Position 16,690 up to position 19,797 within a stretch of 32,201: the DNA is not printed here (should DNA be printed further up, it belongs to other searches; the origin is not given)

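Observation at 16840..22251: Five-gene, translationally coupled operon of orphan Cys-rich membrane-anchored proteins: candidate undescribed envelope or host-contact apparatus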

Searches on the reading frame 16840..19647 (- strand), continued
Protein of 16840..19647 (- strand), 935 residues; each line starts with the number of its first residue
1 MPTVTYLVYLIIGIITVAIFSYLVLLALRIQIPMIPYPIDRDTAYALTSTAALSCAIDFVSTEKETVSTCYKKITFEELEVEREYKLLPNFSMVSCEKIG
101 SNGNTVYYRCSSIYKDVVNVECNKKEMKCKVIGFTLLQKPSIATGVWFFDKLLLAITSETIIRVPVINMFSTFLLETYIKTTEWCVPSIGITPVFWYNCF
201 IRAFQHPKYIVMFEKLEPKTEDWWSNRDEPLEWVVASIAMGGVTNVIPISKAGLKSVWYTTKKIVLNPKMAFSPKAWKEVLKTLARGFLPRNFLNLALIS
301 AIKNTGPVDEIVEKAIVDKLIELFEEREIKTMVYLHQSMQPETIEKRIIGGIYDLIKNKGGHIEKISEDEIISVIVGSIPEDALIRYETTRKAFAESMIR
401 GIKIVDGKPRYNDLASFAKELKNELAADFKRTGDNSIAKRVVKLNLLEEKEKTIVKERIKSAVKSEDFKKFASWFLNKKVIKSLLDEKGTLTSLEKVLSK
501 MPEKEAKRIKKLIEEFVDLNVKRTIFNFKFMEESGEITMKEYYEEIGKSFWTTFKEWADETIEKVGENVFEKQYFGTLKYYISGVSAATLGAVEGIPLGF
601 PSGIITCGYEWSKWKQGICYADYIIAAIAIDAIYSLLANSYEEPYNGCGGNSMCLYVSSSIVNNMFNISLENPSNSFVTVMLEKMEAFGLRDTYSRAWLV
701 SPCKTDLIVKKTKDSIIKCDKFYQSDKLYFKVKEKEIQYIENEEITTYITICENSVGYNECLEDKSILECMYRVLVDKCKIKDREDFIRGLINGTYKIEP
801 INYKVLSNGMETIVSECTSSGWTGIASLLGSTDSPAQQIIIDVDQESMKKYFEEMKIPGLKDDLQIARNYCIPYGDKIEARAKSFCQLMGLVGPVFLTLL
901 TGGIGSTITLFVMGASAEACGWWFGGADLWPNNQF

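Call 48: find_encoding_contigs(protein=P0009, flank=10000, max_places=1)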
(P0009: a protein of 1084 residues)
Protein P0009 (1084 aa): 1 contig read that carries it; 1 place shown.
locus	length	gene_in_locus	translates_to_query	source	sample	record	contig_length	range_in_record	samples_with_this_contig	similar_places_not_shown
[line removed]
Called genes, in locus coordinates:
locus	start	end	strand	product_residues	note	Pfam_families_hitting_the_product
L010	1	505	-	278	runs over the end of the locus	PF25133:TYW2_N_2, PF02475:TRM5-TYW2_MTfase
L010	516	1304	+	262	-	PF00149:Metallophos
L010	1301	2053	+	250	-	PF00590:TP_methylase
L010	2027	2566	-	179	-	-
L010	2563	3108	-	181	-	-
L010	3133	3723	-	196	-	-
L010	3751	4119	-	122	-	-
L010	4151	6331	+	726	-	PF00437:T2SSE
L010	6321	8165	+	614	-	PF00482:T2SSF (faint)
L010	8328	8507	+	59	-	-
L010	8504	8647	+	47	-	-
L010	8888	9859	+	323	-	-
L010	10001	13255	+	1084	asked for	-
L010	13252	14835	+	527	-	-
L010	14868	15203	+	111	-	-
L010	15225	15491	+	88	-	-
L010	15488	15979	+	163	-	-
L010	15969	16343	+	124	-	-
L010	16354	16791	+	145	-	-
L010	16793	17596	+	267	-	-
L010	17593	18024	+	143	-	-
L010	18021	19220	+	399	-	-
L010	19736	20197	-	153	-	-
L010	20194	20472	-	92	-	PF03477:ATP-cone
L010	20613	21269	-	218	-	PF01135:PCMT, PF00398:RrnaAD (weak), PF01189:Methyltr_RsmB-F (weak), PF01209:Ubie_methyltran (faint)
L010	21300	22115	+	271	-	PF01008:IF-2B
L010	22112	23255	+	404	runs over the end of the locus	PF02788:RuBisCO_large_N, PF00016:RuBisCO_large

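Call 49: find_encoding_contigs(protein=P0010, flank=10000, max_places=1)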
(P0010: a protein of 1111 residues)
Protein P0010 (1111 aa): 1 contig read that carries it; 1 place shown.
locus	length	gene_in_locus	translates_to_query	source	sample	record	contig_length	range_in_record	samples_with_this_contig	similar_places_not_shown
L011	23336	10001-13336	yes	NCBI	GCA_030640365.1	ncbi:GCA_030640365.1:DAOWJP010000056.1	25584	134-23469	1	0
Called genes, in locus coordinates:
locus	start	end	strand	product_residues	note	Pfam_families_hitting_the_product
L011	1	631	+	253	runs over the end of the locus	?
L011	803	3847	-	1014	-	PF16656:Pur_ac_phosph_N (faint), PF17957:Big_7 (weak)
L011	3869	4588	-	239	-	-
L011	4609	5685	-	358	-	PF13620:CarboxypepD_reg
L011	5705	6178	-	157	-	-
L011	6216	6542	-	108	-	-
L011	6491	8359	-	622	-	-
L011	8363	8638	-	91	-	-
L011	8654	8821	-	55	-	-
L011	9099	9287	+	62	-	-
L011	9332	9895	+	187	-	-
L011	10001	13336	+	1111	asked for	-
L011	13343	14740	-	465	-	-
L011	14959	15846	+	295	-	-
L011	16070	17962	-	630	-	PF00270:DEAD (weak), PF04851:ResIII (faint), PF06733:DEAD_2, PF06777:HBB (weak), PF13307:Helicase_C_2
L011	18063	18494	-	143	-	-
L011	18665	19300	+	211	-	-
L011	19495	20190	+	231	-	PF08241:Methyltransf_11, PF13489:Methyltransf_23 (weak), PF13649:Methyltransf_25, PF13847:Methyltransf_31 (weak), PF08242:Methyltransf_12 (faint)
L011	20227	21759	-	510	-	PF01409:tRNA-synt_2d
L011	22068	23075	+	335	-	PF24827:AstE_AspA_cat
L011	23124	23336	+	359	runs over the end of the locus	-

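Call 50: find_encoding_contigs(protein=P0004, flank=10000, max_places=1)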
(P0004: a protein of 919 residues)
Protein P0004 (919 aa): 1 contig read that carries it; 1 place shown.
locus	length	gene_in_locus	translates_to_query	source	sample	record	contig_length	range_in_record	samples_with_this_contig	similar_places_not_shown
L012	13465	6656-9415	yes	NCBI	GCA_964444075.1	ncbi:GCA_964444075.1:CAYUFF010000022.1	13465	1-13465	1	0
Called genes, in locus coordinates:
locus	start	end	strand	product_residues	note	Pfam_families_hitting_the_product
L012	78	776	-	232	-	PF06745:ATPase, PF13481:AAA_25 (weak)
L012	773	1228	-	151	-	-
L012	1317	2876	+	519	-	PF00270:DEAD, PF04851:ResIII, PF21210:RNA_helicase_helical, PF00271:Helicase_C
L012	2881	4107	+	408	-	PF03435:Sacchrp_dh_NADP, PF16653:Sacchrp_dh_C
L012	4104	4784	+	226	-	PF02732:ERCC4, PF00633:HHH (faint), PF12826:HHH_2 (weak), PF14520:HHH_5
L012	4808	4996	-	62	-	-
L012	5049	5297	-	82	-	-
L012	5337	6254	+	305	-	PF00890:FAD_binding_2 (weak), PF01134:GIDA (faint), PF01266:DAO (faint), PF03486:HI0933_like (faint), PF07992:Pyr_redox_2, PF12831:FAD_oxidored (weak), PF13738:Pyr_redox_3 (faint)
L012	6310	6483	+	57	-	-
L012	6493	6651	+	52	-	-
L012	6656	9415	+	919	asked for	-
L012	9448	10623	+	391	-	-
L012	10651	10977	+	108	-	-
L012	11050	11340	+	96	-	-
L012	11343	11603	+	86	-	-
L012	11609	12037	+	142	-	-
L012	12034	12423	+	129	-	-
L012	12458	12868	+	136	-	-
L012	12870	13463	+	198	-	?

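Call 51: find_encoding_contigs(protein=P0007, flank=10000, max_places=1)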
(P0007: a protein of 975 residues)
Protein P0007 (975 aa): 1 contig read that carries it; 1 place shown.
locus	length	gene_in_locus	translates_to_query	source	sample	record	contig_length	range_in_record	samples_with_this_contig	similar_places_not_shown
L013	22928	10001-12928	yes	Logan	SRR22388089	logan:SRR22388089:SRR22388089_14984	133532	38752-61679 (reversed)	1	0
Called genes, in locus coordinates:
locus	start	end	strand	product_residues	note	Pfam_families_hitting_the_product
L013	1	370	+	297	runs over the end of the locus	-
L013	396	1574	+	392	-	-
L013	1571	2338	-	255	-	-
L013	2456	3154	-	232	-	-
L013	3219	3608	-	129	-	-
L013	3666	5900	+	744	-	PF00437:T2SSE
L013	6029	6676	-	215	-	-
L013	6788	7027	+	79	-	-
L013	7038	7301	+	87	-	PF05016:ParE_toxin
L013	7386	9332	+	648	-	-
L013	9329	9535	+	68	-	-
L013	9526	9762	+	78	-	-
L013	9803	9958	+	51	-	-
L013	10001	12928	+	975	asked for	-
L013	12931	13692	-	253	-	-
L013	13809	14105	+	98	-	-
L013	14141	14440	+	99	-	-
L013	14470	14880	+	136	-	-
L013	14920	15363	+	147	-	-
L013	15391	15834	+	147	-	-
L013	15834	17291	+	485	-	-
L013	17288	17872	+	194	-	-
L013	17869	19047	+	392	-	-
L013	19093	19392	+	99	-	-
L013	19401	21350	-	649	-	-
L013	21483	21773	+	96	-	PF01918:Alba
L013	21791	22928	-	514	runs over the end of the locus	PF02885:Glycos_trans_3N, PF00591:Glycos_transf_3, PF07831:PYNP_C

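Call 55: predict_structure(alignment_id=A1)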
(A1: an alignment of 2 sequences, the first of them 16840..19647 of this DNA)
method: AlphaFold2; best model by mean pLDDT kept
length: 935 residues; sequences in the alignment: 2
mean_pLDDT: 32.8   pTM: 0.21
mean pLDDT of the five models: 32.8, 31.7, 30.3, 30.3, 29.1
residues with pLDDT >= 90: 0; 70-90: 0; 50-70: 25; < 50: 910
segments of 3 or more residues with pLDDT < 50: 1-102, 104-123, 125-350, 375-776, 784-935
pLDDT, mean of each block of 10 residues (from residue 1): 42 45 37 24 28 31 27 38 32 38 46 39 45 32 26 26 25 27 27 28 29 26 30 29 28 35 32 34 35 30 29 36 36 32 43 55 52 47 36 42 45 41 38 31 31 37 38 38 34 36 41 36 32 31 35 36 32 30 27 24 22 27 27 27 25 22 23 25 27 24 32 43 27 23 25 31 37 49 48 37 26 23 23 22 30 33 27 29 36 38 35 30 28 26
secondary structure, 60 per line:
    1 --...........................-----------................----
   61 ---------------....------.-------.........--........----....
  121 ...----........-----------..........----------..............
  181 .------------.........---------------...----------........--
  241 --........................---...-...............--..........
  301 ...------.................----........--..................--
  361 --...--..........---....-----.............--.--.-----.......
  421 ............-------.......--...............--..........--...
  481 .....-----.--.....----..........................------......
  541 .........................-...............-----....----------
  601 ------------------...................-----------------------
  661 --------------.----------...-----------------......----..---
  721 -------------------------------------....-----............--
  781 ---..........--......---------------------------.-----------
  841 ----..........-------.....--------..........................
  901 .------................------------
elements in order (helices of 4 or more, strands of 3 or more residues): H3-29 H41-56 H76-79 E94-102 E105-112 E117-123 E128-135 H147-156 H167-181 H194-202 E231-238 E243-250 H251-266 H274-288 H291-303 H310-326 H331-338 H341-358 H368-377 H381-384 H390-402 H414-432 H440-446 H449-463 H466-475 H478-484 H494-498 H503-528 H535-565 H567-581 H587-590 H619-637 E706-711 H758-761 H767-778 H784-793 E796-801 H845-854 H862-866 H875-901 H908-923

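Call 58: search_protein_families(library=pfam, proteins=[L006:5100-7334:+, L006:7388-9337:+, L006:4648-5043:-, L006:3898-4590:-, L006:3074-3871:-, L006:14903-16357:+, L006:16956-18095:+, L010:13252-14835:+, L006:1918-3081:+, L009:14716-16635:-], max_evalue=0.05)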
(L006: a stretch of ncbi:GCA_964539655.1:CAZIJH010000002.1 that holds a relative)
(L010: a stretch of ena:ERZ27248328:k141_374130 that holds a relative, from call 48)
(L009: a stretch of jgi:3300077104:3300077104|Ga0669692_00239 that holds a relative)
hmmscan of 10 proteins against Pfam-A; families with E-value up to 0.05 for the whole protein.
L006:5100-7334:+ (744 aa): 2 families
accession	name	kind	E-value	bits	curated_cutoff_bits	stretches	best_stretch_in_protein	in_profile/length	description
PF00437.27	T2SSE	-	2.9e-13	49.7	24.9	1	363-587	57-267/370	Type II/IV secretion system protein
PF13191.12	AAA_16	-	0.00099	20.1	32.6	1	447-549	22-120/167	AAA ATPase domain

L006:7388-9337:+ (649 aa): 1 family
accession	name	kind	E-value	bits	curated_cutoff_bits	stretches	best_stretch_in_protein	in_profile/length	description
PF04906.18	Tweety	-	0.017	14.3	31.8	1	240-317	198-274/431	Tweety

L006:4648-5043:- (131 aa): 9 families
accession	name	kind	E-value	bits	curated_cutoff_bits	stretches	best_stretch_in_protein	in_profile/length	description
PF17561.7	TssO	-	0.0013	19.4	29.2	1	21-121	36-131/148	Type VI secretion system, TssO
PF05377.16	FlaC_arch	-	0.0031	18.3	27.8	1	24-69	1-42/55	Flagella accessory protein C (FlaC)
PF13949.11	ALIX_LYPXL_bnd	-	0.0034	17.2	30.8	1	14-96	98-174/295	ALIX V-shaped domain binding to HIV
PF01496.24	V_ATPase_I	-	0.005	15.3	30.7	1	14-98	28-113/815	V-type ATPase 116kDa subunit family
PF14942.11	Muted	-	0.015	15.9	26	0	60-109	4-53/146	Organelle biogenesis, Muted-like protein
PF12731.12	Mating_N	-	0.026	15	21.4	0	47-86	55-94/95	Mating-type protein beta 1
PF04363.17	DUF496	-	0.041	14.5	23.2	0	14-90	17-91/93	Protein of unknown function (DUF496)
PF02520.22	ANIS5_cation-bd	-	0.045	14.3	29.3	1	38-98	29-91/109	SXP/RAL-2 family protein Ani s 5-like, metal-binding domain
PF05478.16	Prominin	-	0.05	12.1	34.3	0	16-104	648-737/799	Prominin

L006:3898-4590:- (230 aa): 17 families
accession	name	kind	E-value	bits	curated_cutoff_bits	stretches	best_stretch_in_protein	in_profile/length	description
PF12644.12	DUF3782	-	0.00021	21.8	24.4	1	174-225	14-64/78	Protein of unknown function (DUF3782)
PF23991.1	DUF7310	-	0.00025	21.9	40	0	135-167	28-60/83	Coiled-coil region of unknown function (DUF7310)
PF02403.27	Seryl_tRNA_N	-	0.00074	20.2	28.2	0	167-228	28-88/108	Seryl-tRNA synthetase N-terminal domain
PF10046.14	BLOC1_2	-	0.0015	19.3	33.4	1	141-206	31-96/96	Biogenesis of lysosome-related organelles complex-1 subunit 2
PF04513.17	Baculo_PEP_C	-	0.0023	18.5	38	1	135-220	43-121/140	Baculovirus polyhedron envelope protein, PEP, C terminus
PF21982.2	RecX_HTH1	-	0.0025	18.2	26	1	30-59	9-38/40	RecX, first three-helix domain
PF05377.16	FlaC_arch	-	0.0036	18.1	27.8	0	145-172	1-28/55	Flagella accessory protein C (FlaC)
PF06009.19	Laminin_II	-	0.0095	16.4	33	1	135-207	15-84/138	Laminin Domain II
PF07889.17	DUF1664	-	0.011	16.2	34.6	1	139-202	61-121/124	Protein of unknown function (DUF1664)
PF15676.10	S6OS1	-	0.015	14.4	27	1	141-189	171-219/557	Six6 opposite strand transcript 1 family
PF20667.3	Sec10_N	-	0.019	15.5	27.4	0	138-172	43-77/118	Exocyst complex component Sec10, N-terminal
PF06825.17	HSBP1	-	0.02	15.2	28.6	0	144-164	27-47/51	Heat shock factor binding protein 1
PF19111.5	DUF5798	-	0.023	15.3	27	0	179-208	26-55/89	Family of unknown function (DUF5798)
PF20379.3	DUF6674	-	0.025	14.6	28.5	1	139-217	24-101/251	Family of unknown function (DUF6674)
PF22638.1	FlgK_D1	-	0.029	14.4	28.6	0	140-179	65-104/233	Flagellar hook-associated protein FlgK helical domain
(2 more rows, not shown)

L006:3074-3871:- (265 aa): 0 families

L006:14903-16357:+ (484 aa): 0 families

L006:16956-18095:+ (379 aa): 0 families

L010:13252-14835:+ (527 aa): 0 families

L006:1918-3081:+ (387 aa): 1 family
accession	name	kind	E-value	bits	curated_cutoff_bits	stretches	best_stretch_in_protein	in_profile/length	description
PF08631.16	SPO22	-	0.0065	16.4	27.5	0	53-124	93-162/274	Meiosis protein SPO22/ZIP4 like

L009:14716-16635:- (639 aa): 1 family
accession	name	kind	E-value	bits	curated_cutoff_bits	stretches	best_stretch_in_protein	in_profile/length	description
PF00095.26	WAP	-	0.0079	16.9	20.8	1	104-133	11-38/41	WAP-type (Whey Acidic Protein) 'four-disulfide core'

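Call 67: search_solved_structures(query=A4, max_evalue=5)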
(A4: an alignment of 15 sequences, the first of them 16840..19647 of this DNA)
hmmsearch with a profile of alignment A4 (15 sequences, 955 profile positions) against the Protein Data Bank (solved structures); distinct sequences matched with E-value up to 5: 15.
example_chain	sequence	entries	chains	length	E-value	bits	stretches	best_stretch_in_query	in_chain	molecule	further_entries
2lse_A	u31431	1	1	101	0.088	14.2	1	497-580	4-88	Four Helix Bundle Protein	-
4l8i_A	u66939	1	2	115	0.12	13.7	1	464-556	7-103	RSV epitope scaffold FFL_005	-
8f5h_A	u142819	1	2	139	0.19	13.1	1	454-574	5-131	S2hlx_EX_19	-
5jub_A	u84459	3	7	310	0.5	11.8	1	344-549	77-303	Transcriptional regulator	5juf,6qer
2fyh_A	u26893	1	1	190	0.52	11.7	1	393-537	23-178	putative integral membrane transport protein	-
5cwj_A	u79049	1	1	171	0.52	11.7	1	436-580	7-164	Designed helical repeat protein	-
2aby_A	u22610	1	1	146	0.56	11.6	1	488-550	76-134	hypothetical protein TA0743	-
6zj3_SG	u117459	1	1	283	1.2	10.5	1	472-582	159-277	Ribosomal protein eS6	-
9k6o_A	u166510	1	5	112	1.8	9.9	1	439-518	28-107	C5-Zn1-HEHE-1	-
8oyy_A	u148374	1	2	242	2.2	9.6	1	414-556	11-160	De novo designed soluble GPCR-like protein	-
2yyb_A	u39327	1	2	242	2.6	9.4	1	175-197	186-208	Hypothetical protein TTHA1606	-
9u78_A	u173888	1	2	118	3.1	9.1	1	411-513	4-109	Single Chain Protein of De Novo Designed Helix Bundles-4EH2 with KDPV Loop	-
6roc_A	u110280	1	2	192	3.7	8.9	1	349-489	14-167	Putative surface protein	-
5cwh_A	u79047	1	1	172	3.8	8.8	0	435-574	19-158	Designed helical repeat protein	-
6qo1_A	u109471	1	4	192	4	8.8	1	349-489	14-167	Putative surface protein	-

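Call 68: search_protein_families(library=pfam, alignment_id=A4, max_evalue=0.01)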
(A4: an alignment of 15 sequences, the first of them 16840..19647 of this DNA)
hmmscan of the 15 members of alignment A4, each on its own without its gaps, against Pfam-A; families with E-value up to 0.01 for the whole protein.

A. member 1, window:16840-19647:- (935 aa): 0 families

B. families by the number of members that match (of 15 scanned): 1 family
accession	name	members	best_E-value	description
PF04947.19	Pox_VLTF3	1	0.0046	Poxvirus Late Transcription Factor VLTF3 like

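Call 70: find_related_loci(query=A1, collection=metagenome_contigs, flank=10000)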
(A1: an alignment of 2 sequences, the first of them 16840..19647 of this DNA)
Query A1 (935 aa) in metagenome_contigs; peptide patterns used: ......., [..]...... (x = any residue, [..] = any of these).
246 stretches matched a pattern, but none encodes a relative of the query by tblastn (E <= 1e-3).

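Call 71: find_related_loci(query=A1, collection=viral_contigs, flank=8000)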
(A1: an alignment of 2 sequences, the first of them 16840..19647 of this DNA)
Query A1 (935 aa) in viral_contigs; peptide patterns used: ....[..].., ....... (x = any residue, [..] = any of these).
33 stretches matched a pattern, but none encodes a relative of the query by tblastn (E <= 1e-3).
